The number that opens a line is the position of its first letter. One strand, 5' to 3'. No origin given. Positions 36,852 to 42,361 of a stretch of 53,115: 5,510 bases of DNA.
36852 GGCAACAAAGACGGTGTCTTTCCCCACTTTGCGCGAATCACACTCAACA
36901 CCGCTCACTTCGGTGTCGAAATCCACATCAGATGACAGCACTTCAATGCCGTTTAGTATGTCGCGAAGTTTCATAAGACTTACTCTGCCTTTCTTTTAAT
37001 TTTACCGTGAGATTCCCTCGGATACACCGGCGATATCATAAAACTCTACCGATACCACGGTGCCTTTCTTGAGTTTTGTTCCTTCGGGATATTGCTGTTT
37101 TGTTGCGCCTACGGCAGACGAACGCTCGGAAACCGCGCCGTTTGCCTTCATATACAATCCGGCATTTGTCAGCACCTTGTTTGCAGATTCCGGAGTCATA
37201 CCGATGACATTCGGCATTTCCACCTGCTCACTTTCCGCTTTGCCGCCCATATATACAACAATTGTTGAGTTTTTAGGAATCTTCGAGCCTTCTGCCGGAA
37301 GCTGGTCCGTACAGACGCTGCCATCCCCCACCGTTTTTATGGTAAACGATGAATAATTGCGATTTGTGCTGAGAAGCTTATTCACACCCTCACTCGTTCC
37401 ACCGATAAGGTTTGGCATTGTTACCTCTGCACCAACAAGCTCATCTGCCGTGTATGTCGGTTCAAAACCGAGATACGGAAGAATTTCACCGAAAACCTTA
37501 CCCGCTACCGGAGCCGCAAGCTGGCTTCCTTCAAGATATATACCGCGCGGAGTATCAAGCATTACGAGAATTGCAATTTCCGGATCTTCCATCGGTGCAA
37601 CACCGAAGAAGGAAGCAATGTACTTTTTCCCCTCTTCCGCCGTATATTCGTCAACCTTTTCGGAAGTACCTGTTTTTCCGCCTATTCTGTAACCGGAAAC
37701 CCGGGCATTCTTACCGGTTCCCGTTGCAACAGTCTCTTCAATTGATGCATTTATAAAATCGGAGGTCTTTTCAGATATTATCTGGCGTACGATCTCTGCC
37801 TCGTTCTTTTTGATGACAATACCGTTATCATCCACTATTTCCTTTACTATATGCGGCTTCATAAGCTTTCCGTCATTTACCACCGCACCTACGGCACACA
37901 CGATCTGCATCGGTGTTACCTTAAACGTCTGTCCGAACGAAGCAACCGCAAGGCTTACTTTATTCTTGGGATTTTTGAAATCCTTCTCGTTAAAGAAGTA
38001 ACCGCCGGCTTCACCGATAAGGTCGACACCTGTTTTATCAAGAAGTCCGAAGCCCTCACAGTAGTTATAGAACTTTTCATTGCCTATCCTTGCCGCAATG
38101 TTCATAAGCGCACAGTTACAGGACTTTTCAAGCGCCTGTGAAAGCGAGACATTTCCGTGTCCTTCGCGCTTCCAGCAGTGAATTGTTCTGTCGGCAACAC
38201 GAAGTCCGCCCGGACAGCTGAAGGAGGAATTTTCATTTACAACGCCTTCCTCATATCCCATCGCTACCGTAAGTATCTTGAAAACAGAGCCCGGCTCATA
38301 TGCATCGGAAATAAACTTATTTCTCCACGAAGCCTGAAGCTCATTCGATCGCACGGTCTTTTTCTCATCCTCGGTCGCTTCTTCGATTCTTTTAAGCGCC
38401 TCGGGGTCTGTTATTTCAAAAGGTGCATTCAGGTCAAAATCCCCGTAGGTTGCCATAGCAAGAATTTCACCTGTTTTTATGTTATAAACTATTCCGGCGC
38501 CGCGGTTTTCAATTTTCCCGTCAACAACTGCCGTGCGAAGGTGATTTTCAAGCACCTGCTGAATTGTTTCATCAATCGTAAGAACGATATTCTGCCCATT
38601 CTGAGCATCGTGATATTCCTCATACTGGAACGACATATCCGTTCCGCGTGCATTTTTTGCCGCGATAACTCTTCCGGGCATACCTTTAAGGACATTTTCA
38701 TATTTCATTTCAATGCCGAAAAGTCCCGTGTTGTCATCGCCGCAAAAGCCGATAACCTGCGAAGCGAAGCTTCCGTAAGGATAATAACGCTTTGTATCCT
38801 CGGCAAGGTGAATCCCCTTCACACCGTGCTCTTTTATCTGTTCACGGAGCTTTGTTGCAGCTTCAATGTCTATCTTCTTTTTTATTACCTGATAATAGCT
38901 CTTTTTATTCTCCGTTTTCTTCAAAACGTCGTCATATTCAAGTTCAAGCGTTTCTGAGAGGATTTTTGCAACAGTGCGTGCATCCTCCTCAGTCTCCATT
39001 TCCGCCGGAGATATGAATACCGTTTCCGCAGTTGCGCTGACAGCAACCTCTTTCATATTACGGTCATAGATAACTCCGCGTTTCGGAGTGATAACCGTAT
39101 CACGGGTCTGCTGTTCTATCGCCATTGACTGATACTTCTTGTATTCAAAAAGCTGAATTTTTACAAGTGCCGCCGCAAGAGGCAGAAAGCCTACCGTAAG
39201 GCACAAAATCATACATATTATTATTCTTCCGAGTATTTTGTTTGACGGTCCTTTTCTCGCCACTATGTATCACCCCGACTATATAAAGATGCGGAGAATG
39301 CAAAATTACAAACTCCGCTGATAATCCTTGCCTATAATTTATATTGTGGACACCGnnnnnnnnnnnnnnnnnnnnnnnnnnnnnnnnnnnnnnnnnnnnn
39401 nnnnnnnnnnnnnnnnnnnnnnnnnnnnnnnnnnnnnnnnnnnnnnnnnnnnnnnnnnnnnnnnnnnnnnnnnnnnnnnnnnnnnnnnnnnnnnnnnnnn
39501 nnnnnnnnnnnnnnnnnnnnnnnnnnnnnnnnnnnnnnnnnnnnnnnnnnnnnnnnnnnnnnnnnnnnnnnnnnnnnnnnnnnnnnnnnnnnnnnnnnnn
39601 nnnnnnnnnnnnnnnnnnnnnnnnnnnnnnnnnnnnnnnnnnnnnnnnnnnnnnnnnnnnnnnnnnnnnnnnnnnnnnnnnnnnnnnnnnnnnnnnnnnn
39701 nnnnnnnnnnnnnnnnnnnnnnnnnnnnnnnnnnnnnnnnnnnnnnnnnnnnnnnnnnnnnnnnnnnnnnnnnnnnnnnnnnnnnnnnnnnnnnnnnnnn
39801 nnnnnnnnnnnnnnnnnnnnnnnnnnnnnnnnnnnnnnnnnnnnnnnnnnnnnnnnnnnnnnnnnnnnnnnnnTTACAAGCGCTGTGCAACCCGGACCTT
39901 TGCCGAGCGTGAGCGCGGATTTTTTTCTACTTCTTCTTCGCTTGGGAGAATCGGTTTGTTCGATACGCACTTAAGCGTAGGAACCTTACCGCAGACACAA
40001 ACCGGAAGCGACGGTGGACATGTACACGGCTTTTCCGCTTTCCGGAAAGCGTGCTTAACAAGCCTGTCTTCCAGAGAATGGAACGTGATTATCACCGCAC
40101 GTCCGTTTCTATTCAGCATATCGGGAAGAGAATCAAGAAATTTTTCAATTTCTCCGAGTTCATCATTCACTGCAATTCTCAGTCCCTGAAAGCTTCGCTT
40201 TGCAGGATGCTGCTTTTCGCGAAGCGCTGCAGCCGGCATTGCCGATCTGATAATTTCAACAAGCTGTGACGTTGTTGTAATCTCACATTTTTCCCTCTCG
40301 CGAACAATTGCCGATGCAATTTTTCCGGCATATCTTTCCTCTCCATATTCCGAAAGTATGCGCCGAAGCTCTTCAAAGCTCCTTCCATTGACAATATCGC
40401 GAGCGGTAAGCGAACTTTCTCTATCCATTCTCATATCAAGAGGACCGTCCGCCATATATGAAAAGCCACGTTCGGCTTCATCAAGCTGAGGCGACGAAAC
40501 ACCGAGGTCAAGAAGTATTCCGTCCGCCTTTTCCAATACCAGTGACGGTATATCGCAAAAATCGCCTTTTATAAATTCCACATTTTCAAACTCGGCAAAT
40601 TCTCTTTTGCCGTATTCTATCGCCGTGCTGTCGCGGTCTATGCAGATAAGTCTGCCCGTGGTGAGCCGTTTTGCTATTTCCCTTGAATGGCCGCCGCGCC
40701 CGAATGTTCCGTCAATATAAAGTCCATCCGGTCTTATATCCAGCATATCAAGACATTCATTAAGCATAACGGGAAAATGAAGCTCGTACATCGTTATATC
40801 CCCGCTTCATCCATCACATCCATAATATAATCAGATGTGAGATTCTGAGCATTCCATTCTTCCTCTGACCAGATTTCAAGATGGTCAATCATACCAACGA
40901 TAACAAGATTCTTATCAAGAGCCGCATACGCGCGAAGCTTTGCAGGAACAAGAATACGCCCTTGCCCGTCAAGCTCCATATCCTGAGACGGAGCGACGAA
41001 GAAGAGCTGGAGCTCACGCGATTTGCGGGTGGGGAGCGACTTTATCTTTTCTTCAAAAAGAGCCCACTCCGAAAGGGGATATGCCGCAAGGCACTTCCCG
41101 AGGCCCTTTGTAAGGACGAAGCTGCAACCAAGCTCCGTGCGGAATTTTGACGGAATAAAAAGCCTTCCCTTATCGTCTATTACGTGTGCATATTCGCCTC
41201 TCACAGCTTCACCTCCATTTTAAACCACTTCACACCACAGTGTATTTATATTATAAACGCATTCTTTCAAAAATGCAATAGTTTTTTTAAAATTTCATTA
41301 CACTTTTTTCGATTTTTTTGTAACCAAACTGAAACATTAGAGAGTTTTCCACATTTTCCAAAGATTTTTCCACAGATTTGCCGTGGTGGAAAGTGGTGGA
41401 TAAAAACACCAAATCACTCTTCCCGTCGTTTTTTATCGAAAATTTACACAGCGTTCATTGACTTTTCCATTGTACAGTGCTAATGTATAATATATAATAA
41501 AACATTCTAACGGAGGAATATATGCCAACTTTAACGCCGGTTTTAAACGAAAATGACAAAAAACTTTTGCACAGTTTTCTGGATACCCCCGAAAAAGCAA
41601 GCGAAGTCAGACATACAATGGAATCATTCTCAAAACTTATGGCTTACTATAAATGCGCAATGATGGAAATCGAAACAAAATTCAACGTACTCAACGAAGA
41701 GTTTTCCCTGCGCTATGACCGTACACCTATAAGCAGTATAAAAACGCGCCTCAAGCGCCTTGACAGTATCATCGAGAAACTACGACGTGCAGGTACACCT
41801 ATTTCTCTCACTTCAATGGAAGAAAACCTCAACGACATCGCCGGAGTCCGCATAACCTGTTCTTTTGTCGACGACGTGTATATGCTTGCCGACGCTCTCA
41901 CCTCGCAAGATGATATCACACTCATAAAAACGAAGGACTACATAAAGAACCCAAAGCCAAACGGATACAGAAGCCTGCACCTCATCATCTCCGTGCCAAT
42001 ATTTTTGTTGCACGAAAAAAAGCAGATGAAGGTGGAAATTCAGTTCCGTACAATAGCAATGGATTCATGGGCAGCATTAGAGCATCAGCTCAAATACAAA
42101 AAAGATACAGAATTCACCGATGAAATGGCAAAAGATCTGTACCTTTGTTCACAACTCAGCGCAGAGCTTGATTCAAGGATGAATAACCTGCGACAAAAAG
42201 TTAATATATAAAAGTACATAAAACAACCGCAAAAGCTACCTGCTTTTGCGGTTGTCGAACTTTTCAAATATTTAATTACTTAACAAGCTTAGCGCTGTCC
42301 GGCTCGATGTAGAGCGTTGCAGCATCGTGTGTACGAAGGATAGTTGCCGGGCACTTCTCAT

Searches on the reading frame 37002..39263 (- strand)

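Call 42: search_protein_families(library=pfam, proteins=[window:37002-39263:-], max_evalue=0.00001)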
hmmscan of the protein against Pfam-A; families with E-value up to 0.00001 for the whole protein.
window:37002-39263:- (753 aa): 3 families
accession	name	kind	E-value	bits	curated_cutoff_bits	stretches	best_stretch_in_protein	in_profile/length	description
PF00905.27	Transpeptidase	-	3.6e-70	237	22.1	1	256-590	2-297/299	Penicillin binding protein transpeptidase domain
PF03717.20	PBP_dimer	-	7.8e-22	79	24.4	1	58-208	2-174/180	Penicillin-binding Protein dimerisation domain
PF03793.24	PASTA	-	2.1e-16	60.1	23.2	1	681-741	1-62/64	PASTA domain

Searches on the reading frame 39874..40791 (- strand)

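Call 42: search_protein_families(library=pfam, proteins=[window:39874-40791:-], max_evalue=0.00001)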
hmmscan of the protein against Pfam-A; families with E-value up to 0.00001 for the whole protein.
window:39874-40791:- (305 aa): 3 families
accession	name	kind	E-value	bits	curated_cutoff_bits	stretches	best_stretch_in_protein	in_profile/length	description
PF01795.25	Methyltransf_5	-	1.9e-117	392.6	27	1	4-304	3-308/309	MraW methylase family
PF13847.12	Methyltransf_31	-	7.8e-07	29.3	27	1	31-95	13-81/145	Methyltransferase domain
PF13649.12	Methyltransf_25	-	9.7e-06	26.6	27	0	30-94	6-70/97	Methyltransferase domain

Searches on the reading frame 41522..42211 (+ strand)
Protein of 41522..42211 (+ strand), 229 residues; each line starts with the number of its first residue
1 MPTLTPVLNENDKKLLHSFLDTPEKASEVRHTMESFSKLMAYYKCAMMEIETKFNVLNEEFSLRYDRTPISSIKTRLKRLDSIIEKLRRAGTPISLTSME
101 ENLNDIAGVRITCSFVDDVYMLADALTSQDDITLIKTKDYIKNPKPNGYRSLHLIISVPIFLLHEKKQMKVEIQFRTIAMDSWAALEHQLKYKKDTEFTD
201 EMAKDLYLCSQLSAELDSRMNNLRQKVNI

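Call 42: search_protein_families(library=pfam, proteins=[window:41522-42211:+], max_evalue=0.00001)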
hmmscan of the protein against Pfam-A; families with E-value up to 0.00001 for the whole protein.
window:41522-42211:+ (229 aa): 1 family
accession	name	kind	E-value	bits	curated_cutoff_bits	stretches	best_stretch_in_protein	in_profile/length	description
PF04607.23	RelA_SpoT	-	1.2e-33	116.2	27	1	75-196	1-112/113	Region found in RelA / SpoT proteins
